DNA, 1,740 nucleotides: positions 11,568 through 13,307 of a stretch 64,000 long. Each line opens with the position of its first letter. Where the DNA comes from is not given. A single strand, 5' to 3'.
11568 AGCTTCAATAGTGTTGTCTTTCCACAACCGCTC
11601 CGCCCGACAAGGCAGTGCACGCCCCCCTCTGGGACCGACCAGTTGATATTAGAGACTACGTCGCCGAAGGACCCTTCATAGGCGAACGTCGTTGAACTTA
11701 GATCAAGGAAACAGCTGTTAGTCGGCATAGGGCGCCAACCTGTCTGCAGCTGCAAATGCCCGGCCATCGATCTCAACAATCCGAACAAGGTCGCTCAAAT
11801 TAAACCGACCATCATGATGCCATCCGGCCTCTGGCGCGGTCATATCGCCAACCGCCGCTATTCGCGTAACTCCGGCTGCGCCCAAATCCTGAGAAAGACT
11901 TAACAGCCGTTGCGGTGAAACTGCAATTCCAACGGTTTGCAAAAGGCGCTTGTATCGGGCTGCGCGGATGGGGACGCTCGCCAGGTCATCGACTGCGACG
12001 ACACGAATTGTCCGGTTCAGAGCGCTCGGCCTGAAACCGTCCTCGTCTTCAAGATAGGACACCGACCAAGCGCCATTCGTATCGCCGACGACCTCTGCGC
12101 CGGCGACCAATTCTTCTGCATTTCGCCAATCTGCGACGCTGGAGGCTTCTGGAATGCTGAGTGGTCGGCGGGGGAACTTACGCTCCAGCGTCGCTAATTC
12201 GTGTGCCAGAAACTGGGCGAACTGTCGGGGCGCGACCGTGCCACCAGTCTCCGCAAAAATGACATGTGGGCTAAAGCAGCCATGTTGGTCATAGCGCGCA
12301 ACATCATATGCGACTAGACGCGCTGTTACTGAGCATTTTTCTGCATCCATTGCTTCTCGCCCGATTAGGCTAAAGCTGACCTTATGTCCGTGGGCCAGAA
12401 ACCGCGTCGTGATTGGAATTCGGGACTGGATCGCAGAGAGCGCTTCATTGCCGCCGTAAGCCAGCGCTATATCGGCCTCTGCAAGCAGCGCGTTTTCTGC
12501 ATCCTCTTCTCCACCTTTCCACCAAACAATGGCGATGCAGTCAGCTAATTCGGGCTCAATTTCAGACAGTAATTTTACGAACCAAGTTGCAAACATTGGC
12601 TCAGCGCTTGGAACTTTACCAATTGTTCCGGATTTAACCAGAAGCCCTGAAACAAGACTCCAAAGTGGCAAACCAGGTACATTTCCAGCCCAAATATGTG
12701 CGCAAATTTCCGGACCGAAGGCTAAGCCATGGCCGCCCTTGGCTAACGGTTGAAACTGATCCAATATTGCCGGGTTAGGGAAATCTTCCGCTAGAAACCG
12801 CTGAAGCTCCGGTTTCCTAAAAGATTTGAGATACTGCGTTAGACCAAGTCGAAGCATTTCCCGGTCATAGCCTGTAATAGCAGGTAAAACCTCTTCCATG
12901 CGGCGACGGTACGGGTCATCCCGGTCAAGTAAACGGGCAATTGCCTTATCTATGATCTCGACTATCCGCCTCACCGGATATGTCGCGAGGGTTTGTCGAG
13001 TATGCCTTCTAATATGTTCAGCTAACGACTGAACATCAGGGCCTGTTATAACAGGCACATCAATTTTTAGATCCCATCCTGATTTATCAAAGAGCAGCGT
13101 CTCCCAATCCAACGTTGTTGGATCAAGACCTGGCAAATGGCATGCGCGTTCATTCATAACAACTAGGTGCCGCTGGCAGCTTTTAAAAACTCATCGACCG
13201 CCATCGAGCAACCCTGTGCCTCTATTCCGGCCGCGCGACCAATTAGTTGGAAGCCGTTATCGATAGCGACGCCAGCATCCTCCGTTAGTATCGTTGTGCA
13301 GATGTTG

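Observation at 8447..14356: LuxE-LuxC acid-reducing pair hard-wired to a NitT/TauT-type ABC importer and an SDR, without luciferase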

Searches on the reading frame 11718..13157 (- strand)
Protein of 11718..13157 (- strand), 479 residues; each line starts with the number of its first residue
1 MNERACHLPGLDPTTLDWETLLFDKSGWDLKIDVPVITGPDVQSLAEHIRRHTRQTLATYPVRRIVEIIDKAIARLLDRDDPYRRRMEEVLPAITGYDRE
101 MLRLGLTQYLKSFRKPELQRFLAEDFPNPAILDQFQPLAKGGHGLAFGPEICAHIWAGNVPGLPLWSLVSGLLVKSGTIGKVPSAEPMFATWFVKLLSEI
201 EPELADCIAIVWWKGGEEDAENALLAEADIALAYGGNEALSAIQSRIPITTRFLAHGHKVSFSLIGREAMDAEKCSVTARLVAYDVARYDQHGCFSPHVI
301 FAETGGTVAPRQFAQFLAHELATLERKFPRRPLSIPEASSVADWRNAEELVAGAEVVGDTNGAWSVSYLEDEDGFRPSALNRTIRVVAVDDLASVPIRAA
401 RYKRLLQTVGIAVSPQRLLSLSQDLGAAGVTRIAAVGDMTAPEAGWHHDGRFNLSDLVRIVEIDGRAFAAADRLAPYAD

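Call 3: search_protein_families(library=pfam, proteins=[window:11718-13157:-], max_evalue=0.01)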
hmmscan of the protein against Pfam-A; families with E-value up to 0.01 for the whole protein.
window:11718-13157:- (479 aa): 1 family
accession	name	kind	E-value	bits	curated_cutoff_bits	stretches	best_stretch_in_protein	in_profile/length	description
PF05893.19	LuxC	-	9.2e-89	298.5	21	1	58-459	2-400/401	Acyl-CoA reductase (LuxC)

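Call 5: search_protein_families(library=ncbifam, proteins=[window:11718-13157:-], max_evalue=0.001)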
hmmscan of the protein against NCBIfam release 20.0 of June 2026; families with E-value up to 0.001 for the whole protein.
window:11718-13157:- (479 aa): 1 family
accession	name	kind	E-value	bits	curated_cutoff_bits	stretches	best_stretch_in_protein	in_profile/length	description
NF052251.1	LCFA_red_LuxC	equivalog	2.4e-24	85.7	750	1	62-462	55-446/478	long-chain-fatty-acyl-CoA reductase LuxC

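Call 6: find_related_loci(query=window:11718-13157:-, collection=genome_contigs, flank=10000)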
Query window:11718-13157:- (479 aa) in genome_contigs; peptide patterns used: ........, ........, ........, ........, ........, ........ (x = any residue, [..] = any of these).
364 stretches matched a pattern; 339 encode a relative of the query (tblastn E <= 1e-3); the best 80 are kept; 80 distinct loci.
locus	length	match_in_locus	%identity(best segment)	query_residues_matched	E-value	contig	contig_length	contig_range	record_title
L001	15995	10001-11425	64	1-479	0e+0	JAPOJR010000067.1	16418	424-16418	MAG: Alphaproteobacteria bacterium isolate bin68 NODE_67_length_16418_cov_2.404810, whole genome shotgun sequence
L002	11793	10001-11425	64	1-479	0e+0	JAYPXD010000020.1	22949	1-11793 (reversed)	MAG: Alphaproteobacteria bacterium isolate 139588_S189_concoct_bins.tsv.059 NODE_2288_length_22949_cov_5.013846, whole g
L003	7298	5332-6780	63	1-479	0e+0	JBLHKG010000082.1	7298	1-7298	MAG: Alphaproteobacteria bacterium isolate 3300054698_176 Ga0535670_0023216, whole genome shotgun sequence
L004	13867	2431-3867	63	1-479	0e+0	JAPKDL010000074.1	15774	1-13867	MAG: Alphaproteobacteria bacterium isolate ANT-89 NODE_3129_length_15774_cov_17.647179, whole genome shotgun sequence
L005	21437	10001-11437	65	1-479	0e+0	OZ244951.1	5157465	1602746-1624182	MAG: Alphaproteobacteria bacterium isolate d4b36c43-a06b-4e97-9d9f-590e9722d0ed genome assembly, chromosome: 1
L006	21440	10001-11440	63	1-479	0e+0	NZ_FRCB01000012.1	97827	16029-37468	Roseovarius litoreus strain DSM 28249, whole genome shotgun sequence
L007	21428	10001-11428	60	3-479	0e+0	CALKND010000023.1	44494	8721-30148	MAG: uncultured Rhodospirillales bacterium isolate S2_Bin_METABAT__157_1 genome assembly, contig: c_000004026441, whole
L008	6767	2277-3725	62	1-479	0e+0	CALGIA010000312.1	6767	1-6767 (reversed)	MAG TPA_asm: uncultured Rhodospirillaceae bacterium isolate ERR2206756_bin.142_CONCOCT_v1.1_MAG genome assembly, contig:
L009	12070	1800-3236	62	1-479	0e+0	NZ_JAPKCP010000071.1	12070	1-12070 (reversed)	MAG: Yoonia sp. isolate ANT-67 NODE_559_length_12070_cov_24.462588, whole genome shotgun sequence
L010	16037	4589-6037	60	1-479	0e+0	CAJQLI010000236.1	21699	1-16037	MAG: uncultured Alphaproteobacteria bacterium isolate 0.2_20180522_Bin_156_sub_1 genome assembly, contig: c_000000003221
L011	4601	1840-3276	66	1-479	0e+0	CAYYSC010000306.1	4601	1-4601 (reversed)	MAG TPA_asm: uncultured Rhodospirillales bacterium isolate binchicken_co13_26 genome assembly, contig: NODE_32794_length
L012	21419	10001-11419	66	7-479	0e+0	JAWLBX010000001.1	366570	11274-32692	MAG: Alphaproteobacteria bacterium isolate 15dZY3.bin.14 NODE_35_length_366570_cov_6.395136, whole genome shotgun sequen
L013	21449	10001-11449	59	1-479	0e+0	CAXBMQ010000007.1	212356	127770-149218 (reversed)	MAG TPA_asm: uncultured Rhodospirillaceae bacterium isolate ERR2762121_concoct_63 genome assembly, contig: ERZ3421540.14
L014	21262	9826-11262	60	1-479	0e+0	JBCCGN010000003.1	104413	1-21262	MAG: Pseudomonadota bacterium isolate P01_B01_bin.44 k141_431450_length_104413_cov_19.0241, whole genome shotgun sequenc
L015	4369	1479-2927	61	1-479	0e+0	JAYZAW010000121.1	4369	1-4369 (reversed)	MAG: Pseudomonadota bacterium isolate XB_MAG1192 DB_MAG1192_0121, whole genome shotgun sequence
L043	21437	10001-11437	57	5-479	6e-180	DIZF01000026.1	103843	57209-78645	MAG TPA_asm: Ramlibacter tataouinensis isolate UBA6035 UBA6035_contig_623, whole genome shotgun sequence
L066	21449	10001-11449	54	1-479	7e-176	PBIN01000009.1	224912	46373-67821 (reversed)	MAG: Rhodospirillaceae bacterium isolate SP3 MHASMcontig_2466614, whole genome shotgun sequence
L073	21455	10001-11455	57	1-479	2e-174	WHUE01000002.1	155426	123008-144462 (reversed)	MAG: Alphaproteobacteria bacterium isolate Dino_bin58 NODE_2_length_155426_cov_13.867832, whole genome shotgun sequence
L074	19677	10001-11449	51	1-479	2e-174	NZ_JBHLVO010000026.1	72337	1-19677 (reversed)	Metabacillus herbersteinensis strain CCM 7228 spades_K_25_97_26, whole genome shotgun sequence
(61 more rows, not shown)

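Call 29: find_related_loci(query=L074:14005-14760:+, collection=genome_contigs, flank=4000)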
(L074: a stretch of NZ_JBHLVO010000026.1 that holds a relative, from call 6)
Query L074:14005-14760:+ (252 aa) in genome_contigs; peptide patterns used: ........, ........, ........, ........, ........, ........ (x = any residue, [..] = any of these).
419 stretches matched a pattern; 43 encode a relative of the query (tblastn E <= 1e-3); 43 distinct loci.
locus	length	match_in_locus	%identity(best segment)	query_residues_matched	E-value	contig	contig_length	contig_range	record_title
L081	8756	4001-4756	100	1-252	2e-172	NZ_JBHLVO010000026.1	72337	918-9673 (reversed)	Metabacillus herbersteinensis strain CCM 7228 spades_K_25_97_26, whole genome shotgun sequence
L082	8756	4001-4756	79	1-252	1e-137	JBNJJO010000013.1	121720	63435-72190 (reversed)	MAG: Bacillota bacterium isolate BSd49B 13, whole genome shotgun sequence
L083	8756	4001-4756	78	1-252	3e-137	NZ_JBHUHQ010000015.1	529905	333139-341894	Ornithinibacillus salinisoli strain CGMCC 1.15809 soapdenovo_K_127_15, whole genome shotgun sequence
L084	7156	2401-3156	77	1-252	3e-135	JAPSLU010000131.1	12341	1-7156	MAG: Bacillus sp. (in: firmicutes) isolate RH59_bin.048 NODE_3564_length_12341_cov_1.875471, whole genome shotgun sequen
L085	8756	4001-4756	77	1-252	1e-134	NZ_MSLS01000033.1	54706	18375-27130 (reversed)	Bacillus sp. MRMR6 scaffold_32, whole genome shotgun sequence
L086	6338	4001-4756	77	1-252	2e-134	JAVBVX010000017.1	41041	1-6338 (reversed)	MAG: Clostridium sp. isolate ZNE14_Bin42 all_Scaff002387, whole genome shotgun sequence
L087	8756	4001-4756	75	1-252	1e-134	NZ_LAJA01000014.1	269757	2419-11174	Domibacillus tundrae strain PAMC 80007 PAMC80007_1_trimmed_contig_15, whole genome shotgun sequence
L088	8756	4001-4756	74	1-252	2e-134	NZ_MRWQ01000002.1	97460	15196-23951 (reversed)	Domibacillus mangrovi strain SAOS 44 WGS_contig_2, whole genome shotgun sequence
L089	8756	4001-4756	74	1-252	2e-134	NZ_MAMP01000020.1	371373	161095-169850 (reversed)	Domibacillus iocasae strain DSM 29979 DSM29979_contig_3, whole genome shotgun sequence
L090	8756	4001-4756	73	1-252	1e-133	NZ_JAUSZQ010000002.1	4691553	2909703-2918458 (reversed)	Neobacillus niacini strain V4I12 Ga0505344_02, whole genome shotgun sequence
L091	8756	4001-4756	73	1-252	9e-134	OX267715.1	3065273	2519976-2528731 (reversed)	Neobacillus sp. Marseille-Q6967 genome assembly, chromosome: contig00001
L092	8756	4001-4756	75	1-252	2e-133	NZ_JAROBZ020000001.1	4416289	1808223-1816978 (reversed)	Neobacillus driksii strain 179-C4-2-HS 1, whole genome shotgun sequence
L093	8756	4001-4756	75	1-252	2e-133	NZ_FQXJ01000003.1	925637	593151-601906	Desulfosporosinus lacus DSM 15449, whole genome shotgun sequence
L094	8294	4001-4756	74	1-252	3e-133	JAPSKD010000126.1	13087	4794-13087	MAG: Bacillus sp. (in: firmicutes) isolate RH52_bin.007 NODE_3694_length_13087_cov_2.835648, whole genome shotgun sequen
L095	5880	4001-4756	74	1-252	3e-133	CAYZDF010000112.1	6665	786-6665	MAG TPA_asm: uncultured Gracilibacteraceae bacterium isolate binchicken_co168_128 genome assembly, contig: NODE_17564_le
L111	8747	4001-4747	58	4-252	6e-92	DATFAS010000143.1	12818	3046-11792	MAG TPA_asm: Bacillota bacterium isolate SMAG_U8508 k141_283055, whole genome shotgun sequence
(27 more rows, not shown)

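Call 41: search_protein_families(library=pfam, proteins=[L043:8016-8870:+, L111:139-1437:+, L073:6738-8597:+, L066:7958-8680:+], max_evalue=0.001)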
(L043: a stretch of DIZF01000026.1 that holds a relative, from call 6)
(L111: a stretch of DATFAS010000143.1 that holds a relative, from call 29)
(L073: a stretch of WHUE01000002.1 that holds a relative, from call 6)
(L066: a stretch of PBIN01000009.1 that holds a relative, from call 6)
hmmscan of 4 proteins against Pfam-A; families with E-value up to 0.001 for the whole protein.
L043:8016-8870:+ (284 aa): 3 families
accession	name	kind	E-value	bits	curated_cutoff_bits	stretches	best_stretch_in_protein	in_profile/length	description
PF08543.17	Phos_pyr_kin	-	2.9e-95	318.8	27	1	23-270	1-246/246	Phosphomethylpyrimidine kinase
PF00294.29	PfkB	-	4e-11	43.3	25.8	1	115-247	162-283/302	pfkB family carbohydrate kinase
PF01256.23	Carb_kinase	-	6.9e-06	26.1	27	1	18-247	3-213/242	NAD(P)H-hydrate dehydratase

L111:139-1437:+ (432 aa): 1 family
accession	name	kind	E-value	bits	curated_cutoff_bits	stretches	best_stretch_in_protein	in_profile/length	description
PF00860.26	Xan_ur_permease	-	1.2e-68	232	27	1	19-392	1-386/389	Permease family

L073:6738-8597:+ (619 aa): 2 families
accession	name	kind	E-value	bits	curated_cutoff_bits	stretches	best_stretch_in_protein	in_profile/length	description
PF01964.24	ThiC_Rad_SAM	-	3.2e-177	589.9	25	1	129-575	1-419/420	Radical SAM ThiC family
PF13667.11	ThiC-associated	-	2.8e-24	85.2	27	1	16-87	1-81/81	ThiC-associated domain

L066:7958-8680:+ (240 aa): 2 families
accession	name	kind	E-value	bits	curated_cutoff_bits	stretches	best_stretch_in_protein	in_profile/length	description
PF01738.24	DLH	-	5e-31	108.4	21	1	15-237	1-215/217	Dienelactone hydrolase family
PF00326.27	Peptidase_S9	-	1.1e-05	25.5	22.6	0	89-135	42-89/213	Prolyl oligopeptidase family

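Call 45: search_solved_structures(query=window:11718-13157:-, max_evalue=0.01, show_alignments=1)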
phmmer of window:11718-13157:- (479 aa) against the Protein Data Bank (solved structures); distinct sequences matched with E-value up to 0.01: 1.
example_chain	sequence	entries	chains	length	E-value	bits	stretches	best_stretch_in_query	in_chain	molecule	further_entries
7xc6_A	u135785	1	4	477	4.4e-15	58.7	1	31-462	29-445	Long-chain acyl-protein thioester reductase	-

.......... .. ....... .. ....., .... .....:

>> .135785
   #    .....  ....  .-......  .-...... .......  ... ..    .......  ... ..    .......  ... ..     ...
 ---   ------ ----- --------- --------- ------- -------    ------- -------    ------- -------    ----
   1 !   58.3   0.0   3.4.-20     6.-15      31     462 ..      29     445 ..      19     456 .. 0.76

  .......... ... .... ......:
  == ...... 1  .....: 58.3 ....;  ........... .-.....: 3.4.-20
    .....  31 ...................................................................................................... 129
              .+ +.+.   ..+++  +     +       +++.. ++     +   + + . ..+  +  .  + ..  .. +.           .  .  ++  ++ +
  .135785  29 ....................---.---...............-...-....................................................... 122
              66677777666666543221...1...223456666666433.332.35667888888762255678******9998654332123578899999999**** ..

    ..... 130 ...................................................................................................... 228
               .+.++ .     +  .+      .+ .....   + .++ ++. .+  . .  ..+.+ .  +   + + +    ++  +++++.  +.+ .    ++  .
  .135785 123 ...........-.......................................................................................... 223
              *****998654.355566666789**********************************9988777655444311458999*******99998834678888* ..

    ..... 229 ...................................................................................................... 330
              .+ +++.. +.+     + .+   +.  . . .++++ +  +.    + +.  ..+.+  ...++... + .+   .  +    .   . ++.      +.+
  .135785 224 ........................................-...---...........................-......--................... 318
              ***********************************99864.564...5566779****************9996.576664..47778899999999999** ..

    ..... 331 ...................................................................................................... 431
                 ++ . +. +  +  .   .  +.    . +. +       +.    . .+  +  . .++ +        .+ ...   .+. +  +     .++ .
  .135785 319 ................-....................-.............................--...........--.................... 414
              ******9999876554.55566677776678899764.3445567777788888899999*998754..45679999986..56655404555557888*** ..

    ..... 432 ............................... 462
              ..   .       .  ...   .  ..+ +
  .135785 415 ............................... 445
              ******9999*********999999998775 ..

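Call 48: find_encoding_contigs(protein=window:11718-13157:-, flank=10000, max_places=4)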
Protein window:11718-13157:- (479 aa): no gene with exactly this product is on record in the collection.

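Call 72: find_related_loci(query=L111:2529-3974:+, collection=genome_contigs, flank=7000)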
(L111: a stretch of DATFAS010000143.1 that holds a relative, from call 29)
Query L111:2529-3974:+ (481 aa) in genome_contigs; peptide patterns used: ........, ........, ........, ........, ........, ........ (x = any residue, [..] = any of these).
375 stretches matched a pattern; 339 encode a relative of the query (tblastn E <= 1e-3); the best 80 are kept; 80 distinct loci.
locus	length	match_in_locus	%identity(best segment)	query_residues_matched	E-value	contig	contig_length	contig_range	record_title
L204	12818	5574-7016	100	1-481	0e+0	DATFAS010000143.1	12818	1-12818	MAG TPA_asm: Bacillota bacterium isolate SMAG_U8508 k141_283055, whole genome shotgun sequence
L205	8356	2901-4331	58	6-481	0e+0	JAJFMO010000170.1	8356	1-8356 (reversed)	MAG: Paenibacillaceae bacterium isolate C_No_T20_A_bin.4 scaffold_8316, whole genome shotgun sequence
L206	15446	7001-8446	55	1-481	0e+0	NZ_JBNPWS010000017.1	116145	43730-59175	Paenibacillus sp. DS2015 Ga0466927_17, whole genome shotgun sequence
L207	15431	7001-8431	53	6-481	3e-178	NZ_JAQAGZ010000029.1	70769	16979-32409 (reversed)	Paenibacillus gyeongsangnamensis strain dW9 contig29, whole genome shotgun sequence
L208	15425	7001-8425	52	8-481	3e-168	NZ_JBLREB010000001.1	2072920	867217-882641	Ectobacillus polymachus strain NBRC 110614 Scaffold1, whole genome shotgun sequence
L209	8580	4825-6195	53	26-481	2e-167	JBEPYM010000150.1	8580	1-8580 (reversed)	MAG: Paenibacillus sp. isolate 03V1_S199.concoct.091_sub NODE_5025_length_8580_cov_2.064356:0-8580, whole genome shotgun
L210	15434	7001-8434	51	2-481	6e-167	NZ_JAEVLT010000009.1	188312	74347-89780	Bacillus sp. EB600 ENGS202_contig_9, whole genome shotgun sequence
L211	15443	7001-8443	49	2-481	2e-166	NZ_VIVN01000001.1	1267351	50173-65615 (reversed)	Neobacillus bataviensis strain 2482 Ga0310713_101, whole genome shotgun sequence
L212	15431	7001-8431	51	6-481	4e-163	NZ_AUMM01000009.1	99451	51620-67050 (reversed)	Tuberibacillus calidus DSM 17572 H532DRAFT_scaffold00007.7_C, whole genome shotgun sequence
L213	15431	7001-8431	50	3-481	9e-163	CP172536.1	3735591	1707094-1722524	Bacillota bacterium Lsc_1132 chromosome, complete genome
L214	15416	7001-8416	50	8-481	4e-160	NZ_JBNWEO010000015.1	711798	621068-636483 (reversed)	Neobacillus sp. SM06 contig_15, whole genome shotgun sequence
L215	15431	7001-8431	50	8-481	3e-154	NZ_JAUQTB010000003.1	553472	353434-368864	Paenibacillus lacisoli strain JX-17 WY-20_scaffold3, whole genome shotgun sequence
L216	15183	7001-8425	46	8-481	3e-146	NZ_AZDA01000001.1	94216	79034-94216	Loigolactobacillus bifermentans DSM 20003 NODE_3, whole genome shotgun sequence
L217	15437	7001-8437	45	6-481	1e-137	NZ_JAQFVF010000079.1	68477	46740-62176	Paenibacillus aestuarii strain CJ25 883, whole genome shotgun sequence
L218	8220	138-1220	56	121-481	2e-130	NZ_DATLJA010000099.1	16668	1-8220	MAG: Desulfitobacterium sp. isolate SMAG_U13683 k141_5339, whole genome shotgun sequence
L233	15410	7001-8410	41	8-476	2e-123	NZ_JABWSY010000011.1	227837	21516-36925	Bacillus sp. EB106-08-02-XG196 NODE_11_length_227837_cov_86.905554, whole genome shotgun sequence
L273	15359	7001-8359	41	24-476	5e-118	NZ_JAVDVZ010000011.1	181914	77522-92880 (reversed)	Neobacillus niacini strain BE203 Ga0466824_11, whole genome shotgun sequence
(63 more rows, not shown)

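Call 78: search_protein_families(library=ncbifam, proteins=[L273:5322-5831:+, L111:139-1437:+], max_evalue=0.001)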
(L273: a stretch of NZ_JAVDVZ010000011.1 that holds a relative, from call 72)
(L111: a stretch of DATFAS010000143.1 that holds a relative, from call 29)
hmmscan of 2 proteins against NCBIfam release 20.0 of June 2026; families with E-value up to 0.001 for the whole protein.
L273:5322-5831:+ (169 aa): 2 families
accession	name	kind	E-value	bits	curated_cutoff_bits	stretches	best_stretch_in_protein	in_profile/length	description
TIGR02359.1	thiW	equivalog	6.9e-51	172.5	84.35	1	4-157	1-156/160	energy coupling factor transporter S component ThiW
TIGR04518.1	ECF_S_folT_fam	subfamily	7.1e-08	32.4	60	1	3-88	3-86/163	folate family ECF transporter S component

L111:139-1437:+ (432 aa): 7 families
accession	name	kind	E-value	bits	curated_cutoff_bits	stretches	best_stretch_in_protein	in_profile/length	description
TIGR03173.1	pbuX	subfamily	4.7e-93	312.1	414.15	1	24-422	1-406/407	xanthine permease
TIGR00801.1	ncs2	superfamily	1.7e-61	208.5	291.8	1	17-421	3-415/415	NCS2 family nucleobase:cation symporter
NF007995.0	PRK10720.1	equivalog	1.7e-31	109.6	477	1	8-389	4-373/429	uracil permease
NF037981.1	NCS2_1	subfamily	1.3e-26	93.4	40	1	31-418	15-417/419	purine/pyrimidine permease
TIGR03616.1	RutG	equivalog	2.9e-22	79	758.65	1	9-364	20-370/429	pyrimidine utilization transport protein G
NF008502.0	PRK11412.1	equivalog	4.2e-21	75.6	370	1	23-419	12-424/433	uracil/xanthine transporter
NF003291.0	PRK04288.1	equivalog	0.00022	20.7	264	1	106-177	13-84/233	antiholin-like protein LrgB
